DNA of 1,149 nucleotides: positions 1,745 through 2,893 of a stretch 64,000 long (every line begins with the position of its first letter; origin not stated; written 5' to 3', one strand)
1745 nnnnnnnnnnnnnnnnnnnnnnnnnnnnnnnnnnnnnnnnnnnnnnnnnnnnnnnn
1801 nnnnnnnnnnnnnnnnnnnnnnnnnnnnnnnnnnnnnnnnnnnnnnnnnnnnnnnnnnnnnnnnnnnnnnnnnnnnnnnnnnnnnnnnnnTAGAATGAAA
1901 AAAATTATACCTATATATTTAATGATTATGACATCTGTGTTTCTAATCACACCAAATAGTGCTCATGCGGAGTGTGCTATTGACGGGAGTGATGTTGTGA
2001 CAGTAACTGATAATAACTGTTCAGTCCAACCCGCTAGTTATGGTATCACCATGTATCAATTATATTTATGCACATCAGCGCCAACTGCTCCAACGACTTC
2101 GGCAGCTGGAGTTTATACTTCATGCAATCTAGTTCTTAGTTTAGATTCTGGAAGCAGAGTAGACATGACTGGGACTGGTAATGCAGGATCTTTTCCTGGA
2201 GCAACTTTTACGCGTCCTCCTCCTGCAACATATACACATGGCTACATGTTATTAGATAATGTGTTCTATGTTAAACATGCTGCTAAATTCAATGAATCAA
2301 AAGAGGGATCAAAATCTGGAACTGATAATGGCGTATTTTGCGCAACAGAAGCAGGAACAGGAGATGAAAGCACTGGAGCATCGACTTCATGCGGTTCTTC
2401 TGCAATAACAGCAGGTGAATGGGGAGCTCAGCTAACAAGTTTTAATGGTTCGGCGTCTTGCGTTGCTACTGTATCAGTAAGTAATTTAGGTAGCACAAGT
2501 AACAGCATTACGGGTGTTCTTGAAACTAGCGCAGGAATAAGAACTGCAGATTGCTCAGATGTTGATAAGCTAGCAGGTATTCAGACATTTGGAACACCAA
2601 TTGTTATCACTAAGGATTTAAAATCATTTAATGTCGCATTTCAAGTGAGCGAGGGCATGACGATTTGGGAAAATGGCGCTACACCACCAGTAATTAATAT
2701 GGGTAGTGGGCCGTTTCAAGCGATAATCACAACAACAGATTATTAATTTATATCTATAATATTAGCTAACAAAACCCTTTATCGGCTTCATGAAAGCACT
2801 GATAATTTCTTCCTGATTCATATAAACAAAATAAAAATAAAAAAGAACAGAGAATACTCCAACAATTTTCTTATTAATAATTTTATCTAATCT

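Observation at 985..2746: Passenger-less inverse-autotransporter beta-barrel tightly coupled to a separately secreted Cys-rich protein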

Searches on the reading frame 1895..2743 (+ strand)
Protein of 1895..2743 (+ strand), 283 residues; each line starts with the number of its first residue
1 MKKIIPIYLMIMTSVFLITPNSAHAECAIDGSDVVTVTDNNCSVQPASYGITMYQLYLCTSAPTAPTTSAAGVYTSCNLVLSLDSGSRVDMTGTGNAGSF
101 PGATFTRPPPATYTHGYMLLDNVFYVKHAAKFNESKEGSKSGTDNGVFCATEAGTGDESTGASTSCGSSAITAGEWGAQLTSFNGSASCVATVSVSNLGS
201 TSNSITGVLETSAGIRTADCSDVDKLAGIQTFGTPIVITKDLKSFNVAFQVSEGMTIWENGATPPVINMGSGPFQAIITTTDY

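Call 5: search_protein_families(library=pfam, proteins=[window:1895-2743:+], max_evalue=10)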
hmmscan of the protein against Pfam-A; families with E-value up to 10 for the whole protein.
window:1895-2743:+ (283 aa): 0 families

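Call 6: search_protein_families(library=ncbifam, proteins=[window:1895-2743:+], max_evalue=10)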
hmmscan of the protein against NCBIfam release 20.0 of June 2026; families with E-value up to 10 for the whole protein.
window:1895-2743:+ (283 aa): 0 families

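Call 8: find_homologous_proteins(query=window:1895-2743:+)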
Query window:1895-2743:+ (283 aa): 330 proteins with E <= 0.001 among 1400 candidates; the best 120 are listed.
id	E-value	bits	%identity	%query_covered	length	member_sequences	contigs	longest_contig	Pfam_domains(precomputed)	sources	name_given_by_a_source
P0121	4.0e-179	612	99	100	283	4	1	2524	-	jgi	jgi:hypothetical protein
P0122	3.6e-174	596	95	100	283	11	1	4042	-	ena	-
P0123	2.1e-172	590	99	97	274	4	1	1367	-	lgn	-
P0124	6.6e-170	582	97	97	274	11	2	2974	-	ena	-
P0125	1.1e-168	578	96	97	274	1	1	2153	-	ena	-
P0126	2.7e-168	576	95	97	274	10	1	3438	-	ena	-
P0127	3.3e-159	547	87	100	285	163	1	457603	-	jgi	-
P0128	5.6e-150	516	84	100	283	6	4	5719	-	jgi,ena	jgi:hypothetical protein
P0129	2.6e-126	439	73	100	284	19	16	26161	-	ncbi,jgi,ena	-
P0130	1.3e-123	430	70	100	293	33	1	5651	-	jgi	-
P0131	1.5e-123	430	71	98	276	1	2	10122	-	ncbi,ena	-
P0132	5.9e-122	424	70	100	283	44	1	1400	-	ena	-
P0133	5.9e-121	421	70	100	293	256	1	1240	-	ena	-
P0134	2.4e-120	419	74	88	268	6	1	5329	-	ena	-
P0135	5.3e-120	418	73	93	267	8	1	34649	-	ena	-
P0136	2.0e-116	406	68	100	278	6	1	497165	-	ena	-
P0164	7.8e-69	250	53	91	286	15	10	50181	-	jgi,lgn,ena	jgi:hypothetical protein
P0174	1.1e-47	181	39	100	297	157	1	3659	-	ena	-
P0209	1.0e-43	168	38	99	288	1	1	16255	-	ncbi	-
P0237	3.9e-43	166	38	99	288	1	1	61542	-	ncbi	-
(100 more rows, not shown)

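Call 18: find_encoding_contigs(protein=P0136, flank=7000, max_places=2)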
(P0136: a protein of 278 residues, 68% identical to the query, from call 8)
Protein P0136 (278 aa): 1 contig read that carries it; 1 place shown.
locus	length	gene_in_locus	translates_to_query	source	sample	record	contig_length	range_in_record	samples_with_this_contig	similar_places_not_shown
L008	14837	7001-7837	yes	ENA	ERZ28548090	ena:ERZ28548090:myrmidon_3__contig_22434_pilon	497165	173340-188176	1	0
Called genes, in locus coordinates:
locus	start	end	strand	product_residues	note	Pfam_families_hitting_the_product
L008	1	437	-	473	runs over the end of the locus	PF00384:Molybdopterin, PF01568:Molydop_binding, PF02493:MORN (weak)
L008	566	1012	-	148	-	PF00384:Molybdopterin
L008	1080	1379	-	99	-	PF04879:Molybdop_Fe4S4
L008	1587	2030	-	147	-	-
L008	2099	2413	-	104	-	PF07992:Pyr_redox_2 (weak)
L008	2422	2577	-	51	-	-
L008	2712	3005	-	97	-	PF14691:Fer4_20 (weak)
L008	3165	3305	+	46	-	PF07040:DUF1326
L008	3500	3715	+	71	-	-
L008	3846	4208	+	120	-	-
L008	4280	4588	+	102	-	PF00515:TPR_1 (faint), PF07719:TPR_2 (faint), PF13181:TPR_8 (faint), PF14559:TPR_19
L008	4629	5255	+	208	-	-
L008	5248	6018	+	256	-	PF10579:Rapsyn_N (faint), PF13174:TPR_6 (faint), PF13414:TPR_11 (weak), PF00515:TPR_1, PF07719:TPR_2 (weak), PF13181:TPR_8 (weak), PF13424:TPR_12 (weak), PF13414:TPR_11, +9 more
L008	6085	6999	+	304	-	PF11924:IAT_beta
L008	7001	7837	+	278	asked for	-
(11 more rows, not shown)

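Call 19: find_encoding_contigs(protein=P0237, flank=7000, max_places=2)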
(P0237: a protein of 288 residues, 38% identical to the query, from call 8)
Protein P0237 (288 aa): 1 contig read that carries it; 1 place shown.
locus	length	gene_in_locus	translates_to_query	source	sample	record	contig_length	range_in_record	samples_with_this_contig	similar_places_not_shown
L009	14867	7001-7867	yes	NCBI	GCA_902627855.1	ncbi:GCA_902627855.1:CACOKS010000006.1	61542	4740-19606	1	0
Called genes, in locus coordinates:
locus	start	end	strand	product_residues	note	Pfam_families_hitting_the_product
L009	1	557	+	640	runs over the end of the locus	PF03717:PBP_dimer, PF00905:Transpeptidase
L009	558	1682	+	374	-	PF01098:FTSW_RODA_SPOVE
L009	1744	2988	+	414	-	PF01266:DAO, PF13450:NAD_binding_8 (weak)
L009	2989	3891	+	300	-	PF00892:EamA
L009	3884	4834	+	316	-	PF00389:2-Hacid_dh, PF02826:2-Hacid_dh_C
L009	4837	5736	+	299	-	PF00850:Hist_deacetyl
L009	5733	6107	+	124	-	PF01641:SelR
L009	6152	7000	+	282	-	PF11924:IAT_beta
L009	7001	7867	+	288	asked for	-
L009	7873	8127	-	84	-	PF00462:Glutaredoxin, PF04908:SH3BGR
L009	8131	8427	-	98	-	PF10985:DUF2805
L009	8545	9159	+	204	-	PF01810:LysE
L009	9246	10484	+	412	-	PF13433:Peripla_BP_5, PF13458:Peripla_BP_6, PF01094:ANF_receptor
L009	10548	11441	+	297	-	PF02653:BPD_transp_2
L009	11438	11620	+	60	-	-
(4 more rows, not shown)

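Call 20: find_encoding_contigs(protein=P0164, flank=7000, max_places=2)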
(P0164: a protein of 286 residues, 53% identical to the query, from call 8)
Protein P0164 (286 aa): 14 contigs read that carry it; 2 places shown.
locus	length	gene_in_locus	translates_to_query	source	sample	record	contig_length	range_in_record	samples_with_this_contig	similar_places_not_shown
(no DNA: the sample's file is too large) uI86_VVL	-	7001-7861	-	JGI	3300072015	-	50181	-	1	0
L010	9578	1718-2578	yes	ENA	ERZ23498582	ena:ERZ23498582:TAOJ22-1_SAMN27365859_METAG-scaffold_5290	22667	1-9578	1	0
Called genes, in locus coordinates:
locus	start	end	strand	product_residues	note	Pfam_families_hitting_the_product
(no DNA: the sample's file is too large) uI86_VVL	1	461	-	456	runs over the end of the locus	PF13174:TPR_6 (faint), PF13181:TPR_8 (faint), PF13374:TPR_10 (faint), PF13414:TPR_11 (faint), PF12895:ANAPC3 (weak), PF00515:TPR_1 (weak), PF07719:TPR_2 (weak), PF13424:TPR_12 (weak), +8 more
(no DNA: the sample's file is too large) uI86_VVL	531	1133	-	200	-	PF07040:DUF1326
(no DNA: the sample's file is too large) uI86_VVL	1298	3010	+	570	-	PF14691:Fer4_20, PF01946:Thi4, PF01266:DAO, PF07992:Pyr_redox_2, PF13450:NAD_binding_8, PF00037:Fer4, PF12837:Fer4_6 (weak), PF12838:Fer4_7 (weak), +8 more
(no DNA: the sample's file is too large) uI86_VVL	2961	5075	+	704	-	PF04879:Molybdop_Fe4S4, PF00384:Molybdopterin, PF01568:Molydop_binding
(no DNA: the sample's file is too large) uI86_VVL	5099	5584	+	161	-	PF02493:MORN (weak)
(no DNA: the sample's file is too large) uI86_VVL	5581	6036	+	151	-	PF01035:DNA_binding_1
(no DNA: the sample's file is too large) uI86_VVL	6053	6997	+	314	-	PF11924:IAT_beta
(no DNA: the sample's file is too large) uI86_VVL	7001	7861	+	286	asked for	-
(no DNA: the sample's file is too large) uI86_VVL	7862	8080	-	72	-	-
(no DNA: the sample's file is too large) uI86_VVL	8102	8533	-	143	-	-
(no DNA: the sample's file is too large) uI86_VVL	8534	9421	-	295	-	PF00348:polyprenyl_synt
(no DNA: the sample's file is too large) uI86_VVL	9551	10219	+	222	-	PF09335:VTT_dom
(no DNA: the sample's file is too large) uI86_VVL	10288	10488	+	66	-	PF02597:ThiS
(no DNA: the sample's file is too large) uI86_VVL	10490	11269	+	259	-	PF00977:His_biosynth (faint), PF05690:ThiG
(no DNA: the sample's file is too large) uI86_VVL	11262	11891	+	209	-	PF02390:Methyltransf_4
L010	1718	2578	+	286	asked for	-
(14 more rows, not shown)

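Call 28: search_solved_structures(query=A1, max_evalue=10, show_alignments=0)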
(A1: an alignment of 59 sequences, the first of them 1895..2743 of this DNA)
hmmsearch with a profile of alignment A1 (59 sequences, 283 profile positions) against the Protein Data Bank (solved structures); distinct sequences matched with E-value up to 10: 1.
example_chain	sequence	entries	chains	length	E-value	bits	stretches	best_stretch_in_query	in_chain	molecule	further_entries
1n7z_A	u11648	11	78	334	0.36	13.1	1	42-98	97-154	baseplate structural protein gp8 | Baseplate wedge protein gp8 | gp8, baseplate wedge protein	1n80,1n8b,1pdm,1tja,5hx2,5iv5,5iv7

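Call 32: predict_structure(alignment_id=A1)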
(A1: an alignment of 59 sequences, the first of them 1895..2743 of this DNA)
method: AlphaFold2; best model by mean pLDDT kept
length: 283 residues; sequences in the alignment: 59
mean_pLDDT: 82.5   pTM: 0.78
mean pLDDT of the five models: 82.5, 82.3, 81.8, 81.0, 80.6
residues with pLDDT >= 90: 135; 70-90: 91; 50-70: 33; < 50: 24
segments of 3 or more residues with pLDDT < 50: 1-22
pLDDT, mean of each block of 10 residues (from residue 1): 43 38 71 89 87 93 95 93 90 65 87 94 93 94 92 87 93 94 79 83 90 94 93 88 67 76 90 62 49
secondary structure, 60 per line:
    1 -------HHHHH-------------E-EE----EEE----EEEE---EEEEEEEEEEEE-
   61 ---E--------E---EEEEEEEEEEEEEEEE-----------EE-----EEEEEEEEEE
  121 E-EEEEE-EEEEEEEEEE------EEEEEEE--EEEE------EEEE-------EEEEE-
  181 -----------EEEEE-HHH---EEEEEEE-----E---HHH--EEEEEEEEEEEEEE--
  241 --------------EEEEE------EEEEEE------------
elements in order: H8-12 E34-36 E41-44 E48-59 E77-92 E111-121 E123-127 E129-138 E145-151 E154-157 E164-167 E175-179 E192-196 E204-210 E225-238 E255-259 E266-271

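Call 41: search_protein_representatives(alignment_id=A1)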
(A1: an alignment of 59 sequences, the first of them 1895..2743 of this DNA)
Query: 59 sequences, 283 profile positions. Proteins with E-value up to 0.001 (for the whole library): 815; up to 1e-10: 494; up to 1e-30: 91. The best 150 are listed.
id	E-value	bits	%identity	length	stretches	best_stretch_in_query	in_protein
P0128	3.1e-114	397.2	-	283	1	1-283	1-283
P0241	2.7e-100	351.5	-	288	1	1-283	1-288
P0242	1.4e-92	326.2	-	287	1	1-279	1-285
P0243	1.3e-89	316.4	-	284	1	5-281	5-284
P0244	1.5e-89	316.2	-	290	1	1-283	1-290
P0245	5.2e-84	298.0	-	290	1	4-280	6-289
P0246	8.2e-79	281.0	-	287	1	4-283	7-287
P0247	8.6e-75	267.8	-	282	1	1-280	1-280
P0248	3.4e-70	252.7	-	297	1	1-281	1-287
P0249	2.2e-65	237.0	-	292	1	1-283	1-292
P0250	5.1e-64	232.4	-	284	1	84-281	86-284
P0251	6.8e-61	222.2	-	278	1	1-278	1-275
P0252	5.7e-60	219.2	-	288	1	1-278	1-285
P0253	7.6e-60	218.8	-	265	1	1-276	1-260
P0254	1.4e-57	211.3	-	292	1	1-280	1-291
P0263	4.0e-53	196.7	-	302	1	1-280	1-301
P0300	8.1e-38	146.5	-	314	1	6-276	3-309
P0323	1.3e-31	126.1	-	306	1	31-281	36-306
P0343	1.8e-27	112.5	-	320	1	25-276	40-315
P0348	5.3e-27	111.0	-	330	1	26-280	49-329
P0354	3.1e-26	108.5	-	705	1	38-274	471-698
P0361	4.5e-25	104.7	-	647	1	31-281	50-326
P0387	6.0e-23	97.7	-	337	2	7-223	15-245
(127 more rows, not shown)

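Call 42: search_protein_families(library=pfam, proteins=[P0354, P0361, P0387, P0348, P0343], max_evalue=0.01)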
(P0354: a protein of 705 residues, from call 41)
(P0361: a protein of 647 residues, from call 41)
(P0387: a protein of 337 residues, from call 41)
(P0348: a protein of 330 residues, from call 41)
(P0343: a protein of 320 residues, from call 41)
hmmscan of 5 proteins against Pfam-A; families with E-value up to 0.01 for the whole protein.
P0354 (705 aa): 2 families
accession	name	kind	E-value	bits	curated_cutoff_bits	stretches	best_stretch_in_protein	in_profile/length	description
PF12733.13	Cadherin-like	-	2.2e-56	188.7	24.2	3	174-258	3-88/89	Cadherin-like beta sandwich domain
PF09136.16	Glucodextran_B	-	5.1e-09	36.4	27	2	398-450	17-73/83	Glucodextranase, domain B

P0361 (647 aa): 2 families
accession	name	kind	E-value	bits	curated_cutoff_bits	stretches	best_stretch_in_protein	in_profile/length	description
PF15902.12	Sortilin-Vps10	-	9.3e-08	31.7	33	1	440-561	3-133/446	Sortilin, neurotensin receptor 3,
PF13088.12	BNR_2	-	0.00015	21.7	31.4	1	435-560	79-223/277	BNR repeat-like domain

P0387 (337 aa): 0 families

P0348 (330 aa): 0 families

P0343 (320 aa): 0 families

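Call 44: find_encoding_contigs(protein=P0343, flank=5000, max_places=3)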
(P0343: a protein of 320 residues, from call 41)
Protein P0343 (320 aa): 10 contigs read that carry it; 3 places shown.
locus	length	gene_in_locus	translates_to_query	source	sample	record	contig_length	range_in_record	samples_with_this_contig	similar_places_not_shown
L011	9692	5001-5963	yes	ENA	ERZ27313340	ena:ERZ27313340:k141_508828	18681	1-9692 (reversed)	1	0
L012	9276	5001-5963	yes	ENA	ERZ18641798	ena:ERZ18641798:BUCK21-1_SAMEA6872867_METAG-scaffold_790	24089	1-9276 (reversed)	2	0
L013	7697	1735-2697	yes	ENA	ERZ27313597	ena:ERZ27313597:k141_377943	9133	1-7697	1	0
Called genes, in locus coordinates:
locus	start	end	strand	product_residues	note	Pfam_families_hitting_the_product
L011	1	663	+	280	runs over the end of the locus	PF03575:Peptidase_S51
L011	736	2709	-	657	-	-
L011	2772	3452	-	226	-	PF13628:DUF4142, PF03713:DUF305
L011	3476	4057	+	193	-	PF04234:CopC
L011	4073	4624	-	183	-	-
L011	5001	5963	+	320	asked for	-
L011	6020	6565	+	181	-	PF13302:Acetyltransf_3 (weak), PF13673:Acetyltransf_10 (weak), PF00583:Acetyltransf_1, PF13508:Acetyltransf_7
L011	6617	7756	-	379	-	PF00278:Orn_DAP_Arg_deC, PF01168:Ala_racemase_N (weak), PF02784:Orn_Arg_deC_N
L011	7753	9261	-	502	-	PF03435:Sacchrp_dh_NADP, PF16653:Sacchrp_dh_C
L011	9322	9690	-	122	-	?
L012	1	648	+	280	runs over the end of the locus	PF03575:Peptidase_S51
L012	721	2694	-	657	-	-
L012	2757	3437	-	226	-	PF13628:DUF4142, PF03713:DUF305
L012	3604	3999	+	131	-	PF04234:CopC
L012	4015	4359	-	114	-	-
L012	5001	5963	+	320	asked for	-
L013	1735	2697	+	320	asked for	-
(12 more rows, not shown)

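Call 46: find_related_loci(query=A1, collection=metagenome_contigs, flank=4000)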
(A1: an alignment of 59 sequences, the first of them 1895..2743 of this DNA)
Query A1 (283 aa) in metagenome_contigs; peptide patterns used: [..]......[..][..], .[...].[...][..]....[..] (x = any residue, [..] = any of these).
458 stretches matched a pattern; 362 encode a relative of the query (tblastn E <= 1e-3); the best 80 are kept; 80 distinct loci.
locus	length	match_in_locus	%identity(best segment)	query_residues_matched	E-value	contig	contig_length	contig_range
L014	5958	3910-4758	100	1-283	0e+0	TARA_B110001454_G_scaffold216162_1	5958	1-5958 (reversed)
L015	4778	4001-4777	100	1-259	1e-175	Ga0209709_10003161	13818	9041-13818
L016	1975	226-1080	89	1-283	0e+0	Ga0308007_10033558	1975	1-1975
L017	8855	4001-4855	89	1-283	3e-171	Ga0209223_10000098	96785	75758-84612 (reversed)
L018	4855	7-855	84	1-283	2e-160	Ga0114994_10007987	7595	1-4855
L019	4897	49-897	84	1-283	2e-160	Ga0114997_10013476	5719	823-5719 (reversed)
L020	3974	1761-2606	72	1-283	9e-137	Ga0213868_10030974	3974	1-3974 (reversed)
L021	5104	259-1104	73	1-283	7e-134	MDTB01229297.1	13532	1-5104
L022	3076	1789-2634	72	1-283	3e-139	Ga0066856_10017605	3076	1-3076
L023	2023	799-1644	72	1-283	4e-143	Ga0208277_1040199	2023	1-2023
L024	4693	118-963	71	1-283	2e-134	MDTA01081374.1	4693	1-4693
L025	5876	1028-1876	70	1-283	2e-132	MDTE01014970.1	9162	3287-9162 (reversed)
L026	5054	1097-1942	70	1-283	5e-133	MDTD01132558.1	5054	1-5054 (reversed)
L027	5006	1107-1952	70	1-283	1e-132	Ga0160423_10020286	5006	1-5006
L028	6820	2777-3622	71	1-283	8e-131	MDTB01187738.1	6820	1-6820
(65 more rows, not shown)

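Call 53: fold_search(model_id=the predicted structure, library=pdb)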
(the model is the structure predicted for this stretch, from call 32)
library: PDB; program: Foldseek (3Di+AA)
matches with E <= 10: 275; with E <= 0.001: 0
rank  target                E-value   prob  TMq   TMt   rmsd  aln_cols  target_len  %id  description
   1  5xnl_O                1.9e-01  0.02  0.08  0.09  18.9       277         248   14  Structure of stacked C2S2M2-type PSII-LHCII supercomplex from Pisum sativum (released 2017-09-20)
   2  9i4t_O                3.7e-01  0.02  0.10  0.11  20.7       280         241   11  Photosystem II from Arabidopsis thaliana (released 2026-03-25)
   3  7ah9_5E               3.9e-01  0.01  0.07  0.05  27.5       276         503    9  Substrate-engaged type 3 secretion system needle complex from Salmonella enterica typhimurium - SpaR state 1 (released 2021-03-17)
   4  4mh1_B                5.2e-01  0.02  0.09  0.06  22.6       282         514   10  Crystal structure and functional studies of quinoprotein L-sorbose dehydrogenase from Ketogulonicigenium vulgare Y25 (released 2014-07-23)
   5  5tcq_A                5.2e-01  0.01  0.07  0.06  28.2       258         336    9  Near-atomic resolution cryo-EM structure of the Salmonella SPI-1 type III secretion injectisome secretin InvG (released 2016-12-21)
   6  5tcr_A                5.2e-01  0.01  0.07  0.05  28.2       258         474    9  Atomic model of the Salmonella SPI-1 type III secretion injectisome basal body proteins InvG, PrgH, and PrgK (released 2016-12-21)
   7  1qiu_A                6.4e-01  0.04  0.13  0.13  19.0       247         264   10  A triple beta-spiral in the adenovirus fibre shaft reveals a new structural motif for biological fibres (released 1999-10-29)
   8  1g90_MODEL_1_A        7.1e-01  0.02  0.12  0.16  19.9       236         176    8  NMR Solution Structure of Outer Membrane Protein A Transmembrane Domain: 10 conformers (released 2001-04-21)
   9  2erv_A                7.1e-01  0.02  0.10  0.14  18.4       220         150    8  Crystal structure of the outer membrane enzyme PagL (released 2006-04-11)
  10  7zbu_A                7.1e-01  0.01  0.08  0.05  23.2       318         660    6  CryoEM structure of SARS-CoV-2 spike monomer in complex with neutralising antibody P008_60 (released 2022-08-17)
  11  7v26_A                7.8e-01  0.01  0.07  0.03  22.0       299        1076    6  XG005-bound SARS-CoV-2 S (released 2021-10-20)
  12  6q15_A                8.2e-01  0.01  0.07  0.05  27.2       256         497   11  Structure of the Salmonella SPI-1 injectisome needle complex (released 2019-10-23)
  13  8yry_L                9.1e-01  0.02  0.12  0.14  24.0       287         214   10  HER3 in complex with FAb Hu3f8 (released 2025-06-25)
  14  7sj0_A                9.6e-01  0.01  0.08  0.10  22.2       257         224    9  Antibody A7V3 bound to N-terminal domain of the spike (released 2022-11-16)
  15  7vxa_B                9.6e-01  0.01  0.09  0.04  19.7       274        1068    6  SARS-CoV-2 Kappa variant spike protein in complex with ACE2, state C2a (released 2021-11-24)
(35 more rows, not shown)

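Call 59: search_protein_families(library=phrogs, proteins=[window:1895-2743:+], max_evalue=1)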
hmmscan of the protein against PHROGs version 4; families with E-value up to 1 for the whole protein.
window:1895-2743:+ (283 aa): 0 families

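Call 60: search_protein_families(library=pfam, alignment_id=A1, max_evalue=1)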
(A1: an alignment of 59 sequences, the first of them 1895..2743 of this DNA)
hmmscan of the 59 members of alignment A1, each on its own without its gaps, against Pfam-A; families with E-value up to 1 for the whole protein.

A. member 1, window:1895-2743:+ (283 aa): 0 families

B. families by the number of members that match (of 59 scanned): 7 families
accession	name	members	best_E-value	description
PF17847.7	GlcV_C_terminal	2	0.16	Glucose ABC transporter C-terminal domain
PF18911.6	PKD_4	1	0.0084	PKD domain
PF22352.2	K319L-like_PKD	1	0.047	K319L-like, PKD domain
PF11177.13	DUF2964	1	0.07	Protein of unknown function (DUF2964)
PF22255.2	Gp44-like_2nd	1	0.13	Baseplate hub protein gp44-like, second domain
PF09661.15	DUF2398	1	0.13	Protein of unknown function (DUF2398)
PF04320.19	YggL_50S_bp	1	0.32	YggL 50S ribosome-binding protein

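Call 61: find_encoding_contigs(protein=P0263, flank=4000, max_places=2)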
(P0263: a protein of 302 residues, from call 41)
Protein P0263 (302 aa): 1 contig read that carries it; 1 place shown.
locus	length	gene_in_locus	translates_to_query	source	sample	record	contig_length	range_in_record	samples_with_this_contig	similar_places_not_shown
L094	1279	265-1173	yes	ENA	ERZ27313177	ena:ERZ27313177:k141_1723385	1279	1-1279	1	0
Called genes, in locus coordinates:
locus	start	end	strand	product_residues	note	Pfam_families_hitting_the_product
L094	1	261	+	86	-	?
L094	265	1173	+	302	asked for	-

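Call 62: find_encoding_contigs(protein=P0300, flank=4000, max_places=2)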
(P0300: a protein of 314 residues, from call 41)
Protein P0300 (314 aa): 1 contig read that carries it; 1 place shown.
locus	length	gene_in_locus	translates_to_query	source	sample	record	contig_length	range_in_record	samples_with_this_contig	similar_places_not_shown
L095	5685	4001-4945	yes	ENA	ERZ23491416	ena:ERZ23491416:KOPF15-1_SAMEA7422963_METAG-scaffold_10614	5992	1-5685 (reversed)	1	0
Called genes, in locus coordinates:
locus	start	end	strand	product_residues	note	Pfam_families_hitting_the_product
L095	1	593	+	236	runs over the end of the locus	PF00106:adh_short, PF13561:adh_short_C2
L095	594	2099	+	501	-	PF00875:DNA_photolyase, PF03441:FAD_binding_7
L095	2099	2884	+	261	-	-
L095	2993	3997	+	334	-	PF11924:IAT_beta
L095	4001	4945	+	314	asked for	-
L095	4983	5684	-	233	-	?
